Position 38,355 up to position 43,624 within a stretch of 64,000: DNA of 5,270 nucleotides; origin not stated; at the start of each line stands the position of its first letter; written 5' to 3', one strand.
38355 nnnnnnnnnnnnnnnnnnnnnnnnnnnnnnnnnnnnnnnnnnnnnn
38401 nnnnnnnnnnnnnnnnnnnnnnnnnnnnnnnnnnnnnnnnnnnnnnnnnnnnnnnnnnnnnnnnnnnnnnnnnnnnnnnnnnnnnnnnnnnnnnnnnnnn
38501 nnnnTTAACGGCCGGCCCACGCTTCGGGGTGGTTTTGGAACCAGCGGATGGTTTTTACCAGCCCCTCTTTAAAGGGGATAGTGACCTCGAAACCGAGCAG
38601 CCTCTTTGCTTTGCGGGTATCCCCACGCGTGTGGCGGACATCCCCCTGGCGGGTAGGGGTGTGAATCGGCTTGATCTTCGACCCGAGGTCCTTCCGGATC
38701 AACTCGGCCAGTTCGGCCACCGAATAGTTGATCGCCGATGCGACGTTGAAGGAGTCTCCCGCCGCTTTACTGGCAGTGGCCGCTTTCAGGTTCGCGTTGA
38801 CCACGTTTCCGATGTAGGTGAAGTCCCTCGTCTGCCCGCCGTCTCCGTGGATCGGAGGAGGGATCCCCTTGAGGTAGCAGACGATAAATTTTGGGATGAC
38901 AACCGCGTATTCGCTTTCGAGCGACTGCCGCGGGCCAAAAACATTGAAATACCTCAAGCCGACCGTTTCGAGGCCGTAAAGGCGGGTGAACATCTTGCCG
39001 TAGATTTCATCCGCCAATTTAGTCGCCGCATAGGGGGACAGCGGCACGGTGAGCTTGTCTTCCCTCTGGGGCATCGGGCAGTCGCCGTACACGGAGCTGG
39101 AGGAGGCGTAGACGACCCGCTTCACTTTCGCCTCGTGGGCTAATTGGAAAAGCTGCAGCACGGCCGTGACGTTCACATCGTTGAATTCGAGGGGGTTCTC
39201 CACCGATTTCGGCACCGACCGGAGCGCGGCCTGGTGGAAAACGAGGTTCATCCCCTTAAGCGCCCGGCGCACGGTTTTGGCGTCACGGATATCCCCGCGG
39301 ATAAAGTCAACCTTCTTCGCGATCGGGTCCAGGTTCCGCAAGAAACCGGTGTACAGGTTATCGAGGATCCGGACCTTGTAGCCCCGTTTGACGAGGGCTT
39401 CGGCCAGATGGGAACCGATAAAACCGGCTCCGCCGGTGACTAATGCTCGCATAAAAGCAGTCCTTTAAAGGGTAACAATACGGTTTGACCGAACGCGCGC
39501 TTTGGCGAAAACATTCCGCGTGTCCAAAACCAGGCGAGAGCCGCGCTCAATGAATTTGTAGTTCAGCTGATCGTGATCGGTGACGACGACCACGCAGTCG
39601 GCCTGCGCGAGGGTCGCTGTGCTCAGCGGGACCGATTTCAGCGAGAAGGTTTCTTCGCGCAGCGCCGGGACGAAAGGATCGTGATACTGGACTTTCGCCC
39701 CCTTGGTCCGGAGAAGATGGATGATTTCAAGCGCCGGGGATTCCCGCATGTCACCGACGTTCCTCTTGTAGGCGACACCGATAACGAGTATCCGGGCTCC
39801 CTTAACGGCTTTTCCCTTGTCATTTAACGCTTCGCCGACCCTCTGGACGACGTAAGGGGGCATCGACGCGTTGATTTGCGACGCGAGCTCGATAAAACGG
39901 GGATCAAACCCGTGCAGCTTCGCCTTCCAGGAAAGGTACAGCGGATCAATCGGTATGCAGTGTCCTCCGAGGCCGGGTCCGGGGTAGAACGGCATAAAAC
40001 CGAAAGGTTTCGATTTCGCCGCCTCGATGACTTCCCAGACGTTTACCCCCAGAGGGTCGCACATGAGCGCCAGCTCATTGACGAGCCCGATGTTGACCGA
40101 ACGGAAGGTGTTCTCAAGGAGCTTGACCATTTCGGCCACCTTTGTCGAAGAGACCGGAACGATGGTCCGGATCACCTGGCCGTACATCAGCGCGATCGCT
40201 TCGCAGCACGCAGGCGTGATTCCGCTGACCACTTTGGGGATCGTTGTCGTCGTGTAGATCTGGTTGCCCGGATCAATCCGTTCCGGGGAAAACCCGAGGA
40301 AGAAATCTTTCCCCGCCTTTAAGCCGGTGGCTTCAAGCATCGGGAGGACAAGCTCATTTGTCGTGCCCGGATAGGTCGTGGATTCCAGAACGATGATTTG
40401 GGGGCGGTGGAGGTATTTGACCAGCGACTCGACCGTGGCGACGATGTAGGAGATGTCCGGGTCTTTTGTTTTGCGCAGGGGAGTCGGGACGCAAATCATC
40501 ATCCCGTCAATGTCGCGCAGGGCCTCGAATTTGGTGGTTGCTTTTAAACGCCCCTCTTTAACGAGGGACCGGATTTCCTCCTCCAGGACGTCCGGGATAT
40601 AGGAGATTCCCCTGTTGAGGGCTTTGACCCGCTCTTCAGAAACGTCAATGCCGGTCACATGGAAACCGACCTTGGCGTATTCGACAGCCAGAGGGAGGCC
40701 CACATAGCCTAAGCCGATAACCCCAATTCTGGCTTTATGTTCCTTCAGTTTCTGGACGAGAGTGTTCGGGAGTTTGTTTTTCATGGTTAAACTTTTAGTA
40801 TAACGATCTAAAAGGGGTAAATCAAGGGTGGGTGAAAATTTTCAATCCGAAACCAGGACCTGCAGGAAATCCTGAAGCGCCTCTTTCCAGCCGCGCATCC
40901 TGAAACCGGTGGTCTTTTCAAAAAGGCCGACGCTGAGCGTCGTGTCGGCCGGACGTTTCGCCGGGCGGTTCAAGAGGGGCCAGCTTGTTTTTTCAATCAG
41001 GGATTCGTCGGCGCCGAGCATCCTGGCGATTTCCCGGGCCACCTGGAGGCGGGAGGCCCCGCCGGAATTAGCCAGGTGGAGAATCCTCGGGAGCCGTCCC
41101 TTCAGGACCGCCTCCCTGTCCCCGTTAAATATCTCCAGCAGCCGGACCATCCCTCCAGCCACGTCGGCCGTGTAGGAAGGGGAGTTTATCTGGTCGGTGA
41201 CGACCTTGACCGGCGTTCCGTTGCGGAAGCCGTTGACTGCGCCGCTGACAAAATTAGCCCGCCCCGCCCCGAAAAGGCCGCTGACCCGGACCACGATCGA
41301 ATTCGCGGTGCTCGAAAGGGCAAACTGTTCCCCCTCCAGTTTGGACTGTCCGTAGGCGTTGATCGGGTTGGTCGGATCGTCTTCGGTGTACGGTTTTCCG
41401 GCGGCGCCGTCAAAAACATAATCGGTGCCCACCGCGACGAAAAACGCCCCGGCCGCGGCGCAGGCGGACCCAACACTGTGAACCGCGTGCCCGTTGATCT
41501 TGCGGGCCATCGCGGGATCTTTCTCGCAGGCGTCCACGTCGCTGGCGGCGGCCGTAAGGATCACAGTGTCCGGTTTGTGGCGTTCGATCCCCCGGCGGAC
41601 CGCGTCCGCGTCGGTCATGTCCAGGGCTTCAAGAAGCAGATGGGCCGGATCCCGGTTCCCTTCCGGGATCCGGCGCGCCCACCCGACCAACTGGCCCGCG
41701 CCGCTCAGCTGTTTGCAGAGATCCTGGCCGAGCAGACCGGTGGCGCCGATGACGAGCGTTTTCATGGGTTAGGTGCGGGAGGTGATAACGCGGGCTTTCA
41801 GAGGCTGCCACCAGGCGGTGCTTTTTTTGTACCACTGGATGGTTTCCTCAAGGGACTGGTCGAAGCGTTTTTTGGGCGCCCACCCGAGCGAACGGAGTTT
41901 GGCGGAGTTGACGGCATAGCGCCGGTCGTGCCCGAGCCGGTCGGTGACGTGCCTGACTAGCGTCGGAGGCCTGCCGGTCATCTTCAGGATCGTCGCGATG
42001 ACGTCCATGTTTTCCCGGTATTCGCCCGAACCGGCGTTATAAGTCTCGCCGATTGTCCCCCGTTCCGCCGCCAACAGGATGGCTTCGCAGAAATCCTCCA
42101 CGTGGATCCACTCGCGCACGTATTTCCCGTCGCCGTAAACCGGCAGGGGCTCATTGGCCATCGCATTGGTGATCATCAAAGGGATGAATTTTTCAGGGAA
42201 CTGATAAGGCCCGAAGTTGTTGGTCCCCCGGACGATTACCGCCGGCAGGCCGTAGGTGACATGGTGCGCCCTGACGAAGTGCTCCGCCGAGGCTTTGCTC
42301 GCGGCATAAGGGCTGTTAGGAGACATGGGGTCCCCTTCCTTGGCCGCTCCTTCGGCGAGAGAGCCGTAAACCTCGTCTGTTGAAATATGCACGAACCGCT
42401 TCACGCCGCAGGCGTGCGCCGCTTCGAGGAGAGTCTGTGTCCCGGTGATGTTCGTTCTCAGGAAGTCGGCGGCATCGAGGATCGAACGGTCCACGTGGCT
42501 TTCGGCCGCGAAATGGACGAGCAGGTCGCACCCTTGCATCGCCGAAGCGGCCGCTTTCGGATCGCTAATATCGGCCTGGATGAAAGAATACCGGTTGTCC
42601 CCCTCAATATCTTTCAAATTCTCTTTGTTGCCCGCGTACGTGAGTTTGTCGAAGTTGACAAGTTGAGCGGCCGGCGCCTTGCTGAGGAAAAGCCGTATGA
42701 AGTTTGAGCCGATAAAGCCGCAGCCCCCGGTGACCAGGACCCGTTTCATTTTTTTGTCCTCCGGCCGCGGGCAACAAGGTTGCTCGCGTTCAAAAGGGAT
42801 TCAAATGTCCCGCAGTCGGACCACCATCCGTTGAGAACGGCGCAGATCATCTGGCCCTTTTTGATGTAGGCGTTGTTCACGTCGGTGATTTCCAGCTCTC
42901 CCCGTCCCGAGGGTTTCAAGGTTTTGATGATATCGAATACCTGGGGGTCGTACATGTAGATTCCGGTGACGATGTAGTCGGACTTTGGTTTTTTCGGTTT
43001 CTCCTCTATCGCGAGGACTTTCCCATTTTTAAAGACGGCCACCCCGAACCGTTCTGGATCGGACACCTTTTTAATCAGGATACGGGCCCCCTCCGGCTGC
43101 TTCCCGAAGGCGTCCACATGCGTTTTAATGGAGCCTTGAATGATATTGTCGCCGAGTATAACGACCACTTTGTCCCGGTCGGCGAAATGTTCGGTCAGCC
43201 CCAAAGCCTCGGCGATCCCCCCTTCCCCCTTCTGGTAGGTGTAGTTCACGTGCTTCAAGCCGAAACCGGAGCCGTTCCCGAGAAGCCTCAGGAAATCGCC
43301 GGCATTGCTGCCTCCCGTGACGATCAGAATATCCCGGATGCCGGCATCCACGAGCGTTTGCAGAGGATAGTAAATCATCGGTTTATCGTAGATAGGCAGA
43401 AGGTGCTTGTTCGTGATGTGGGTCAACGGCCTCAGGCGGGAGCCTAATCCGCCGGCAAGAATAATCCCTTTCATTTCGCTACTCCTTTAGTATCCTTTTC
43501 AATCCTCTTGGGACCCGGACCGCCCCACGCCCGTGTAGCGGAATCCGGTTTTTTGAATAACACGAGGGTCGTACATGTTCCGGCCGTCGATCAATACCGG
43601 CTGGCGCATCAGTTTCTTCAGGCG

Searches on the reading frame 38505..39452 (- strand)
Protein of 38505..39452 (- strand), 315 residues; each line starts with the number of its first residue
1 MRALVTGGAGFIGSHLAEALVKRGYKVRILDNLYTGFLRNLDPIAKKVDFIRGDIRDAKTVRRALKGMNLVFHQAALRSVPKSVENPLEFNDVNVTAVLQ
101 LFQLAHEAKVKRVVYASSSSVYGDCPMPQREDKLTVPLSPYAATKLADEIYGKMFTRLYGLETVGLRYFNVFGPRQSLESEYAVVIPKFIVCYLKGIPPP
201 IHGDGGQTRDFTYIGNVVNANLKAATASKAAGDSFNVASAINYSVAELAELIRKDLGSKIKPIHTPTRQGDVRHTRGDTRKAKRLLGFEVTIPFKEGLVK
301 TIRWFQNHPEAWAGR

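Call 26: search_protein_families(library=pfam, proteins=[window:38505-39452:-], max_evalue=0.001)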
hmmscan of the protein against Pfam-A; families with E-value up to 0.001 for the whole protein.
window:38505-39452:- (315 aa): 10 families
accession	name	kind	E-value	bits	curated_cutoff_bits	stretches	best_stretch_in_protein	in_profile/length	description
PF01370.27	Epimerase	-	1.7e-57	195.1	20.9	1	3-238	1-240/240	NAD dependent epimerase/dehydratase family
PF16363.11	GDP_Man_Dehyd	-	7.7e-56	190.4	27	1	4-300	1-331/332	GDP-mannose 4,6 dehydratase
PF01073.25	3Beta_HSD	-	6.5e-25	88.1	22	1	4-228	1-232/280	3-beta hydroxysteroid dehydrogenase/isomerase family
PF02719.21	Polysacc_synt_2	-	4.9e-17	62.5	20.2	1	4-258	2-249/293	Polysaccharide biosynthesis protein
PF04321.23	RmlD_sub_bind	-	2.2e-14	53.6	27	1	1-149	1-133/287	RmlD substrate binding domain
PF13460.12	NAD_binding_10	-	2.6e-11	44.2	27.2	1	7-146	1-126/184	NAD(P)H-binding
PF07993.18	NAD_binding_4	-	1.9e-10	40.8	20.1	1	5-129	1-146/258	Male sterility protein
PF05368.20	NmrA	-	3e-09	37.3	27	1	4-118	6-107/298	NmrA-like family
PF00106.31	adh_short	-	3.9e-06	26.9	26.6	1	3-68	3-71/195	short chain dehydrogenase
PF08659.16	KR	-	0.00072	20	22.6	0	4-73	4-87/180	KR domain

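Call 40: search_protein_families(library=ncbifam, proteins=[window:38505-39452:-], max_evalue=1e-10)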
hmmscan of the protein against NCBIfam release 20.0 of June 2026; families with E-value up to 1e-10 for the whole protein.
window:38505-39452:- (315 aa): 21 families
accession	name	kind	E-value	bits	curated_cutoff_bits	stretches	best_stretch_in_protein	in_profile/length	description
NF011728.1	PRK15181.1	equivalog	9.9e-72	241.8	760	1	2-307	17-339/348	Vi polysaccharide biosynthesis UDP-N-acetylglucosaminuronic acid C-4 epimerase TviC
TIGR04180.1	EDH_00030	hypoth_equivalog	9.2e-55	185.8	475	1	4-290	2-294/297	NAD-dependent 4,6-dehydratase LegB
TIGR01179.1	galE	equivalog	1.3e-50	172.1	262.3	1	3-309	2-329/332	UDP-glucose 4-epimerase GalE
TIGR01181.1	dTDP_gluc_dehyt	equivalog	3.5e-46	157.8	365.1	1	3-312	2-318/321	dTDP-glucose 4,6-dehydratase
TIGR02197.1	heptose_epim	equivalog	6.8e-38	130.6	274.6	1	4-306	2-314/316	ADP-glyceromanno-heptose 6-epimerase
NF007956.0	PRK10675.1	subfamily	1.5e-37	129.5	394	1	1-312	1-336/338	UDP-glucose 4-epimerase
TIGR03466.1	HpnA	hypoth_equivalog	5.4e-28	97.8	367.65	1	1-132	1-127/327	hopanoid-associated sugar epimerase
NF007490.0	PRK10084.1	subfamily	6.3e-25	87.9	649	1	1-308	1-337/361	dTDP-glucose 4,6-dehydratase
NF007582.0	PRK10217.1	equivalog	2.2e-23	82.9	698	1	2-312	3-337/355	dTDP-glucose 4,6-dehydratase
NF042422.1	oxyalk_red_OleD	equivalog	1.7e-22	80.3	580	1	1-239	1-233/329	2-alkyl-3-oxoalkanoate reductase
NF052578.1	StrlDmthSdmBMthl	equivalog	2.4e-20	73.5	600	1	1-144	1-137/328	sterol demethylase protein SdmB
NF008360.0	PRK11150.1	equivalog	3.1e-17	62.8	452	1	4-251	3-249/310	ADP-glyceromanno-heptose 6-epimerase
NF043036.1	ErythonDh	equivalog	4.7e-16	58.9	325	1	1-151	1-159/321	D-erythronate dehydrogenase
NF042423.1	oxyalk_red_Shew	equivalog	2.3e-15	56.5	580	1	2-226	10-222/331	2-alkyl-3-oxoalkanoate reductase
TIGR03589.1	PseB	equivalog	3.3e-15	55.9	407.75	1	4-196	8-186/324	UDP-N-acetylglucosamine 4,6-dehydratase (inverting)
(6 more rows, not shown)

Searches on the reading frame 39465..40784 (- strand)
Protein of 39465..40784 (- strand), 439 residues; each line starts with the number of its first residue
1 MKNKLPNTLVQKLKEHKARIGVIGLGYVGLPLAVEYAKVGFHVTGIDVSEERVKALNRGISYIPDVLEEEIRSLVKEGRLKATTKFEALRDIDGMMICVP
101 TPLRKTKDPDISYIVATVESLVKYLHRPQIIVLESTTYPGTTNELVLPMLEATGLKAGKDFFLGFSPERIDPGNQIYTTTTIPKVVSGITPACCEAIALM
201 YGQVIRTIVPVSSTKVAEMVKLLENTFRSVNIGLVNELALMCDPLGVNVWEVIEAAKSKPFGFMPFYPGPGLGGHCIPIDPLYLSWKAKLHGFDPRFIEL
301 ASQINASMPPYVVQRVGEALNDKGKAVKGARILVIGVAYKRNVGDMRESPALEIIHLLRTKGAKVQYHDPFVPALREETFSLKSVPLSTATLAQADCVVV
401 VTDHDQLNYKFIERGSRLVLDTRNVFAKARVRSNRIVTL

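Call 26: search_protein_families(library=pfam, proteins=[window:39465-40784:-], max_evalue=0.001)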
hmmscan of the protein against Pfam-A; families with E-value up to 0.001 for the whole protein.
window:39465-40784:- (439 aa): 7 families
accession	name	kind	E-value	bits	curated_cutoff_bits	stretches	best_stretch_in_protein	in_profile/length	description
PF03721.20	UDPG_MGDP_dh_N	-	7.2e-46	156.5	27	1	19-197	2-183/187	UDP-glucose/GDP-mannose dehydrogenase family, NAD binding domain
PF00984.24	UDPG_MGDP_dh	-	8.7e-32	109.5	25.4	1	216-306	2-93/94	UDP-glucose/GDP-mannose dehydrogenase family, central domain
PF03720.21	UDPG_MGDP_dh_C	-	4.2e-24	85.3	30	1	333-427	1-102/103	UDP-glucose/GDP-mannose dehydrogenase family, UDP binding domain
PF03446.21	NAD_binding_2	-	1.6e-07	31.9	21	1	19-146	1-104/161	NAD binding domain of 6-phosphogluconate dehydrogenase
PF02826.25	2-Hacid_dh_C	-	4.7e-06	26.5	25.1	0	16-60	35-80/178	D-isomer specific 2-hydroxyacid dehydrogenase, NAD binding domain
PF02254.24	TrkA_N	-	2.8e-05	24.8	23.8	0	22-58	3-40/116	TrkA-N domain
PF02737.24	3HCDH_N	-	0.0002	21.8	22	1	20-92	2-67/180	3-hydroxyacyl-CoA dehydrogenase, NAD binding domain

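Call 40: search_protein_families(library=ncbifam, proteins=[window:39465-40784:-], max_evalue=1e-10)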
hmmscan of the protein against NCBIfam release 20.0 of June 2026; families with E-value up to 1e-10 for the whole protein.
window:39465-40784:- (439 aa): 7 families
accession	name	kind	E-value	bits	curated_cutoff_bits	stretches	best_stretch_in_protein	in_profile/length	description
TIGR03026.1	NDP-sugDHase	subfamily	1.3e-135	452.4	189.8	1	19-424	2-413/413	nucleotide sugar dehydrogenase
NF040825.1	UDPMaNacDH_Arch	equivalog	1.3e-88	297.7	750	1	19-426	2-401/418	UDP-N-acetyl-D-mannosamine dehydrogenase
NF008286.0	PRK11064.1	equivalog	1.8e-78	264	459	1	18-425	4-418/420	UDP-N-acetyl-D-mannosamine dehydrogenase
NF011729.0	PRK15182.1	equivalog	1.1e-77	261.6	592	1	18-408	7-392/425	Vi polysaccharide biosynthesis UDP-N-acetylglucosamine C-6 dehydrogenase TviB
NF041297.1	UDPGDh_AglM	equivalog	8.8e-60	202.8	670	1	19-428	2-419/429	UDP-glucose 6-dehydrogenase AglM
NF047673.2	TeichurnBiosyTuaD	equivalog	4.6e-48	164.4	700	1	19-433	3-421/439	UDP-glucose 6-dehydrogenase TuaD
NF011631.0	PRK15057.1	equivalog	1.4e-17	63.9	757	1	19-398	2-362/388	UDP-glucose 6-dehydrogenase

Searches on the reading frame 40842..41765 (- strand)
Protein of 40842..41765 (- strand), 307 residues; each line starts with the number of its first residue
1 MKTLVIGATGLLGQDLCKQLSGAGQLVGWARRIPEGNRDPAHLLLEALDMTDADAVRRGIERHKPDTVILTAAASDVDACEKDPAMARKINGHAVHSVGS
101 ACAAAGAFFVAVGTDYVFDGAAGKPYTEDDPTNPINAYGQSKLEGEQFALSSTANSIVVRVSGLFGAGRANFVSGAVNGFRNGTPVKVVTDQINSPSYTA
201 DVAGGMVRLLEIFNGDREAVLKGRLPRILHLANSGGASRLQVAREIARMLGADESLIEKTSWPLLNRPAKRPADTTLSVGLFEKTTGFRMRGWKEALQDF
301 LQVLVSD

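Call 41: search_protein_families(library=pfam, proteins=[window:40842-41765:-], max_evalue=0.00001)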
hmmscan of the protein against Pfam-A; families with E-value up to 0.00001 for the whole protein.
window:40842-41765:- (307 aa): 5 families
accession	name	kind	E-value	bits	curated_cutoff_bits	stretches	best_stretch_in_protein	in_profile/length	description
PF04321.23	RmlD_sub_bind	-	4.3e-73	246.3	27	1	1-304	1-285/287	RmlD substrate binding domain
PF01370.27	Epimerase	-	2e-28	99.8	20.9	1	4-212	2-227/240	NAD dependent epimerase/dehydratase family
PF16363.11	GDP_Man_Dehyd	-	3.2e-15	56.9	27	1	4-149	1-164/332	GDP-mannose 4,6 dehydratase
PF02719.21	Polysacc_synt_2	-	3.4e-07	30.2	20.2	0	49-152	62-152/293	Polysaccharide biosynthesis protein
PF01073.25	3Beta_HSD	-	4.2e-07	29.7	22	1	4-203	1-222/280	3-beta hydroxysteroid dehydrogenase/isomerase family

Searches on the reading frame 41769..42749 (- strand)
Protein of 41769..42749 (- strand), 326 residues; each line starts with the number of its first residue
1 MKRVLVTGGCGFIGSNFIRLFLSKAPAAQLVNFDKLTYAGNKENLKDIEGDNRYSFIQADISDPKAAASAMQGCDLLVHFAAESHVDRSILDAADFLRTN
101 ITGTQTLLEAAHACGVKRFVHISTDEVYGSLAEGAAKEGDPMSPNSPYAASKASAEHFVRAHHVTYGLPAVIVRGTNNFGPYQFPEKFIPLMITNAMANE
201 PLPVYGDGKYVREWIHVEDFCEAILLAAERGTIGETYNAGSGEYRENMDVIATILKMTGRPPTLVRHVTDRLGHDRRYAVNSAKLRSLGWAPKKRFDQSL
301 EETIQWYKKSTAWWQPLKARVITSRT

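Call 41: search_protein_families(library=pfam, proteins=[window:41769-42749:-], max_evalue=0.00001)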
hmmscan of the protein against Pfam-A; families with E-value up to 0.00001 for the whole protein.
window:41769-42749:- (326 aa): 7 families
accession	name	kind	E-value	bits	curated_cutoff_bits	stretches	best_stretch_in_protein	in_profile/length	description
PF16363.11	GDP_Man_Dehyd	-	9e-71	239.5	27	1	5-303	1-332/332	GDP-mannose 4,6 dehydratase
PF01370.27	Epimerase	-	1.9e-67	227.6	20.9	1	4-240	1-240/240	NAD dependent epimerase/dehydratase family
PF01073.25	3Beta_HSD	-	2.3e-28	99.4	22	1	5-229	1-230/280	3-beta hydroxysteroid dehydrogenase/isomerase family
PF02719.21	Polysacc_synt_2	-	2.2e-21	76.8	20.2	1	4-260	1-249/293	Polysaccharide biosynthesis protein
PF04321.23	RmlD_sub_bind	-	1.1e-19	71.1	27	1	3-268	2-241/287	RmlD substrate binding domain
PF07993.18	NAD_binding_4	-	3.4e-15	56.3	20.1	1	6-175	1-204/258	Male sterility protein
PF13460.12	NAD_binding_10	-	7e-14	52.5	27.2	1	11-166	4-138/184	NAD(P)H-binding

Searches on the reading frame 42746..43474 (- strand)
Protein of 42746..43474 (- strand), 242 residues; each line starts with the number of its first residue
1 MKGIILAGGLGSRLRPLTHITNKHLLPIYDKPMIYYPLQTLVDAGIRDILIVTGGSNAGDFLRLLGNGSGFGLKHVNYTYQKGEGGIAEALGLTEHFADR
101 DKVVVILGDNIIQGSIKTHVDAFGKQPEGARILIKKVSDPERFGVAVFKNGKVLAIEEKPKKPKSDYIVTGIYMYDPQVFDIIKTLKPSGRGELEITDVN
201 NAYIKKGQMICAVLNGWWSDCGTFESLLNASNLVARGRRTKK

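Call 41: search_protein_families(library=pfam, proteins=[window:42746-43474:-], max_evalue=0.00001)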
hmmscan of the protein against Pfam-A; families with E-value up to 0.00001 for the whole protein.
window:42746-43474:- (242 aa): 2 families
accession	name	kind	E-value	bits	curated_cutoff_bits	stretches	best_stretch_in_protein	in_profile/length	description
PF00483.29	NTP_transferase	-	3.1e-59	201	21.2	1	2-234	1-242/245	Nucleotidyl transferase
PF12804.13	NTP_transf_3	-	4e-10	40.5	27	1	3-123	1-111/160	MobA-like NTP transferase domain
